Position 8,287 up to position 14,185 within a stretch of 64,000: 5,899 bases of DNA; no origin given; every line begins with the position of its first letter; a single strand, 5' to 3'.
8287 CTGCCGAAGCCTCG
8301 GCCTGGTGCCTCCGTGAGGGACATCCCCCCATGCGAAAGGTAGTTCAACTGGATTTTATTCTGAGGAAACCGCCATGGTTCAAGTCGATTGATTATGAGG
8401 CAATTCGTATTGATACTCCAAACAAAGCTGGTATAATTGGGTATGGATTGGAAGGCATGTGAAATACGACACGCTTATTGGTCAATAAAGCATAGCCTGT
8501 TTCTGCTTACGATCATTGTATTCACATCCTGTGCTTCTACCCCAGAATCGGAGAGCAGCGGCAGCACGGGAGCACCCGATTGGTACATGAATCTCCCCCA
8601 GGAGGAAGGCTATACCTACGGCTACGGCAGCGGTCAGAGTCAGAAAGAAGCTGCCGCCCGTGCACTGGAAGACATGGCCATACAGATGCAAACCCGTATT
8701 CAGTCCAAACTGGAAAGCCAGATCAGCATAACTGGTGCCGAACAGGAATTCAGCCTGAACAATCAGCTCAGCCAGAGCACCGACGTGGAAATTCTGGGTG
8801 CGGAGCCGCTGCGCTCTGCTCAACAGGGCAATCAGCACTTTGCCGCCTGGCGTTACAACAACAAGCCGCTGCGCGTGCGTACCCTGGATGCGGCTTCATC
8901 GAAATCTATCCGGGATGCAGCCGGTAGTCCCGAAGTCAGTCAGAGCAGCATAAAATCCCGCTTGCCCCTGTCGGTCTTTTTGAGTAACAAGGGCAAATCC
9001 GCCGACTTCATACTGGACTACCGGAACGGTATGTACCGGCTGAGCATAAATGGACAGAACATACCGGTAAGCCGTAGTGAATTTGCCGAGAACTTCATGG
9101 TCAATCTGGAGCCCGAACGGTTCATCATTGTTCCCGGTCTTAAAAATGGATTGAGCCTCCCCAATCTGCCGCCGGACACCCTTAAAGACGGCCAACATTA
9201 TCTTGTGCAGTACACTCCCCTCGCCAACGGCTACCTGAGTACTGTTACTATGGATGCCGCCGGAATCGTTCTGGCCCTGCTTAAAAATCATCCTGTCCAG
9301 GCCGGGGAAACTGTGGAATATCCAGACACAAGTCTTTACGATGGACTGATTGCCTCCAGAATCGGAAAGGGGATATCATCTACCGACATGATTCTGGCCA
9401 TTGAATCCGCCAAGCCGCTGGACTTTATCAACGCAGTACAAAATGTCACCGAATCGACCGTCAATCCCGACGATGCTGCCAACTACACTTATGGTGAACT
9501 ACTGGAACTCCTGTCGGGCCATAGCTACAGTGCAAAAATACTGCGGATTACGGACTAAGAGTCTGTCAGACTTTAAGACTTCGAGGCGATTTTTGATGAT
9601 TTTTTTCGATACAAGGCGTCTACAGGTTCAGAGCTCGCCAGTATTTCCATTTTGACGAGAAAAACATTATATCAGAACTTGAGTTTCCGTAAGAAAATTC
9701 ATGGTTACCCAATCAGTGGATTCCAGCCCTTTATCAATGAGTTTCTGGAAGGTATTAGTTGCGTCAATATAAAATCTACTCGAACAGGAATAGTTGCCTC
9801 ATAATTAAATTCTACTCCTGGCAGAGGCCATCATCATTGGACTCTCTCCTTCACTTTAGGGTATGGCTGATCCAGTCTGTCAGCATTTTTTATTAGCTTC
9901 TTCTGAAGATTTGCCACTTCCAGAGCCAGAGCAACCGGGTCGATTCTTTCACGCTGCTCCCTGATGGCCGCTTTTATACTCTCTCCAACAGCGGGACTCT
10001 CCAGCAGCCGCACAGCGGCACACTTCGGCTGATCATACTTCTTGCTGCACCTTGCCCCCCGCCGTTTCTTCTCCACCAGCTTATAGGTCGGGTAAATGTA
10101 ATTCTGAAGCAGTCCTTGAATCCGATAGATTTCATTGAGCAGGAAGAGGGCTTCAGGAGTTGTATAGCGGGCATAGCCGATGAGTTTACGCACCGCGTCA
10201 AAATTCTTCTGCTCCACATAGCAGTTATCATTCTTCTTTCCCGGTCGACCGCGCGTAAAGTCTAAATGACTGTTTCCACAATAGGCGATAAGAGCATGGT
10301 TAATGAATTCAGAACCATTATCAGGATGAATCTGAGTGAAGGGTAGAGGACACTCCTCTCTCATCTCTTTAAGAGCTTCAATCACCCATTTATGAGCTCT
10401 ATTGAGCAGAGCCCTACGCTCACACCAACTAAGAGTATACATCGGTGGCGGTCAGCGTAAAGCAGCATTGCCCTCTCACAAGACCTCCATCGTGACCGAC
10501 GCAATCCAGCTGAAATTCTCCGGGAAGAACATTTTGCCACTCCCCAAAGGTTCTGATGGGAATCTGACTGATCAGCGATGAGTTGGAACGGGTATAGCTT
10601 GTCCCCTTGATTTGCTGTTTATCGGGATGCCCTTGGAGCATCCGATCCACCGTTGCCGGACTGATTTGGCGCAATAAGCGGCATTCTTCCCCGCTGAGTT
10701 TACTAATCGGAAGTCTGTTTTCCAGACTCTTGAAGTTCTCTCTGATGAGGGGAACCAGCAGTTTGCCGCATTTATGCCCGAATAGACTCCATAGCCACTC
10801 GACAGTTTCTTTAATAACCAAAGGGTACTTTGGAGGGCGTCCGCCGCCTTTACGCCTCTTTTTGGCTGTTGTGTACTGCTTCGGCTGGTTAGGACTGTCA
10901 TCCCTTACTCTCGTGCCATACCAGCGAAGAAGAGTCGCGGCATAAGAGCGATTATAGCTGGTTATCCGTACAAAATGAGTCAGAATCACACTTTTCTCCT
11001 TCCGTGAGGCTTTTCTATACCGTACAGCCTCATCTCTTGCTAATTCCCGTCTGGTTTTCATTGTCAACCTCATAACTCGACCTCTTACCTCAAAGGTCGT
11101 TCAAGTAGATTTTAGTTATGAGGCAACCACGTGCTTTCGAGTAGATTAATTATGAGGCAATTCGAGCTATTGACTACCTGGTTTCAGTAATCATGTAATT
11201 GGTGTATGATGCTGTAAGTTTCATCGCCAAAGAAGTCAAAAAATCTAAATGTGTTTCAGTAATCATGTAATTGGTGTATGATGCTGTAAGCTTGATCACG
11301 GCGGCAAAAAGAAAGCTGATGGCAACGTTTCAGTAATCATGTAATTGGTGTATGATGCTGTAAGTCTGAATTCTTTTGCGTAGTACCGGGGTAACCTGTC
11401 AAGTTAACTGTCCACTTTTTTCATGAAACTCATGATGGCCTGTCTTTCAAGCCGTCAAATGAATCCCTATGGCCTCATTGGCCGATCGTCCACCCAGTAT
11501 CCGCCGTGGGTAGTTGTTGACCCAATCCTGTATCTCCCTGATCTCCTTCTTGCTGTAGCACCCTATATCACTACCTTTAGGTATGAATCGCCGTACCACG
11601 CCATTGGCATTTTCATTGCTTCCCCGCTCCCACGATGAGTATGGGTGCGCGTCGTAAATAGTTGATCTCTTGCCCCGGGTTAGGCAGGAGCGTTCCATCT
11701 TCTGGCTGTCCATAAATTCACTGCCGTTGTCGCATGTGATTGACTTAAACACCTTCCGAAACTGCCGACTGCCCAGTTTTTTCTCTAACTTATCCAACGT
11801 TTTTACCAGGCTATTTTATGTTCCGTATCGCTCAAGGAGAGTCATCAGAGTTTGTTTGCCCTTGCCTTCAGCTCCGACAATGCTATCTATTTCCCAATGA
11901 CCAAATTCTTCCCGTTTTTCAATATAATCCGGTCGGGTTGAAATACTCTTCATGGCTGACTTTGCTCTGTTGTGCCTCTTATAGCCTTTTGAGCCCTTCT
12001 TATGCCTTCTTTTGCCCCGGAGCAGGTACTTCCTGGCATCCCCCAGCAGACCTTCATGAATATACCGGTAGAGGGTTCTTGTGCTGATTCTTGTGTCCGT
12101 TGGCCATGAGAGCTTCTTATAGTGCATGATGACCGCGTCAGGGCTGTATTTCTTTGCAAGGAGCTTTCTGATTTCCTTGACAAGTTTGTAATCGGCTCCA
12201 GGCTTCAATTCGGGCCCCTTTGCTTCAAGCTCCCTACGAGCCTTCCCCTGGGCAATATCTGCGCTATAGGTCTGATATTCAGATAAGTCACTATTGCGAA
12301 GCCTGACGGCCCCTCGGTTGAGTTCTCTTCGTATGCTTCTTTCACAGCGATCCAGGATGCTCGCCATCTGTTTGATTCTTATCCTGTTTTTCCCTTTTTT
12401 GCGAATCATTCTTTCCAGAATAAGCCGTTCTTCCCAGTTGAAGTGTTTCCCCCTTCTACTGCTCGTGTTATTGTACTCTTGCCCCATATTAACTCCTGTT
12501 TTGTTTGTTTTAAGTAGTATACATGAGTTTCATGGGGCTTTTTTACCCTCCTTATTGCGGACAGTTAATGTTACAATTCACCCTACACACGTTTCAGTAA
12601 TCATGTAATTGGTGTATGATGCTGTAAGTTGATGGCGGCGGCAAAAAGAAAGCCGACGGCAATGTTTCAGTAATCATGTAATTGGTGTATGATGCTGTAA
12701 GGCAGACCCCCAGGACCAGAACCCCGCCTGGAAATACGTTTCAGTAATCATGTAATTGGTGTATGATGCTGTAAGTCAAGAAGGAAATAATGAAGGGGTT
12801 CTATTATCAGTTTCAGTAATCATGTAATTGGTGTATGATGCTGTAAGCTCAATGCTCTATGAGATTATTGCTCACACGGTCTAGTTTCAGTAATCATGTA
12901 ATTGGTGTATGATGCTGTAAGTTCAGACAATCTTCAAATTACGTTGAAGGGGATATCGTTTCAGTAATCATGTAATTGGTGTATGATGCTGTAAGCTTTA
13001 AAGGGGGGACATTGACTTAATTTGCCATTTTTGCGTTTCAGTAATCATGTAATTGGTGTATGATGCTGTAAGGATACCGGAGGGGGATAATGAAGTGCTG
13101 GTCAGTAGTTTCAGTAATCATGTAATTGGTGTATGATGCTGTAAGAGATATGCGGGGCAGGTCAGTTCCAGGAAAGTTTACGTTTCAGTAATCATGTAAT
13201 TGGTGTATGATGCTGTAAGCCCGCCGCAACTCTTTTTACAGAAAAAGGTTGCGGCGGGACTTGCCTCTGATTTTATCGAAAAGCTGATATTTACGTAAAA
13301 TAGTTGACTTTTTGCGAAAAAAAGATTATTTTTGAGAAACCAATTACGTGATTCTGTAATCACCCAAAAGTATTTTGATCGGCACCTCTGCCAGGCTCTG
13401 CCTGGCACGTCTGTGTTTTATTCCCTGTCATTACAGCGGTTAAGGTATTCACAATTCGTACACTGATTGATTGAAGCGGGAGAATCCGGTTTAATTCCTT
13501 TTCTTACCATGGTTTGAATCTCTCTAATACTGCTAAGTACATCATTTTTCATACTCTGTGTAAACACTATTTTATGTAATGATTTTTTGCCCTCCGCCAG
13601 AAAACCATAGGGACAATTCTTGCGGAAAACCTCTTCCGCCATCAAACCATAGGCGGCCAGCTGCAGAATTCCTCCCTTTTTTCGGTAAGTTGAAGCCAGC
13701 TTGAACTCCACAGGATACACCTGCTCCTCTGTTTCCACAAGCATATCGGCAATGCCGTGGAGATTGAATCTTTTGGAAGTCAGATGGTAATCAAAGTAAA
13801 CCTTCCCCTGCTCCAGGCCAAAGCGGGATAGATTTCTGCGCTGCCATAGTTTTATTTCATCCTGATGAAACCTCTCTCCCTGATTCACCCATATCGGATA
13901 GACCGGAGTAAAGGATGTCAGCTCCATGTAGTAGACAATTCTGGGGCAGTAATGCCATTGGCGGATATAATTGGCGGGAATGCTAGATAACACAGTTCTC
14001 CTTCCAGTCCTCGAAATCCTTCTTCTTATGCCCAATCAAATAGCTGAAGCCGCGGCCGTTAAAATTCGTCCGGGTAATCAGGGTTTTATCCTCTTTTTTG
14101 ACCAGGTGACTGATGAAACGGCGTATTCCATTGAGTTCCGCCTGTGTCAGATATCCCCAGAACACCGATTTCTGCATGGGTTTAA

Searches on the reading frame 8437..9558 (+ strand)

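Call 9: search_protein_families(library=pfam, proteins=[window:8437-9558:+], max_evalue=0.001)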
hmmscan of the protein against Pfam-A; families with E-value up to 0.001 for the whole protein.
window:8437-9558:+ (373 aa): 1 family
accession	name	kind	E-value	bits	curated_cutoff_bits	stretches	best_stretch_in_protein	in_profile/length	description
PF02169.21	LPP20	-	1.9e-07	31.9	25.9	1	47-129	1-84/97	LPP20 lipoprotein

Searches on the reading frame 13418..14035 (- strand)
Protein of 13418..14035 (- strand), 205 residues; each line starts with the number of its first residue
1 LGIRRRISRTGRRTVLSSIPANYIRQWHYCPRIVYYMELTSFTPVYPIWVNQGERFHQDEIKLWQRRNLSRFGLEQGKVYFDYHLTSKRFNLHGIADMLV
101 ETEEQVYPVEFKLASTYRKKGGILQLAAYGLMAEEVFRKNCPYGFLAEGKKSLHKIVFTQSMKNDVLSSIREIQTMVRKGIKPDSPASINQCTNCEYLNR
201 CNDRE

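Call 9: search_protein_families(library=pfam, proteins=[window:13418-14035:-], max_evalue=0.001)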
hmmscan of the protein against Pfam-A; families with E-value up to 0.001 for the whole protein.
window:13418-14035:- (205 aa): 2 families
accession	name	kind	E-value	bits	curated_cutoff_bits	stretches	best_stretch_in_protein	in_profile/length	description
PF01930.23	Cas_Cas4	-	7.3e-11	42.9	22.7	1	24-201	5-158/160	Domain of unknown function DUF83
PF12705.13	PDDEXK_1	-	1.6e-07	32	22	1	55-202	91-247/247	PD-(D/E)XK nuclease superfamily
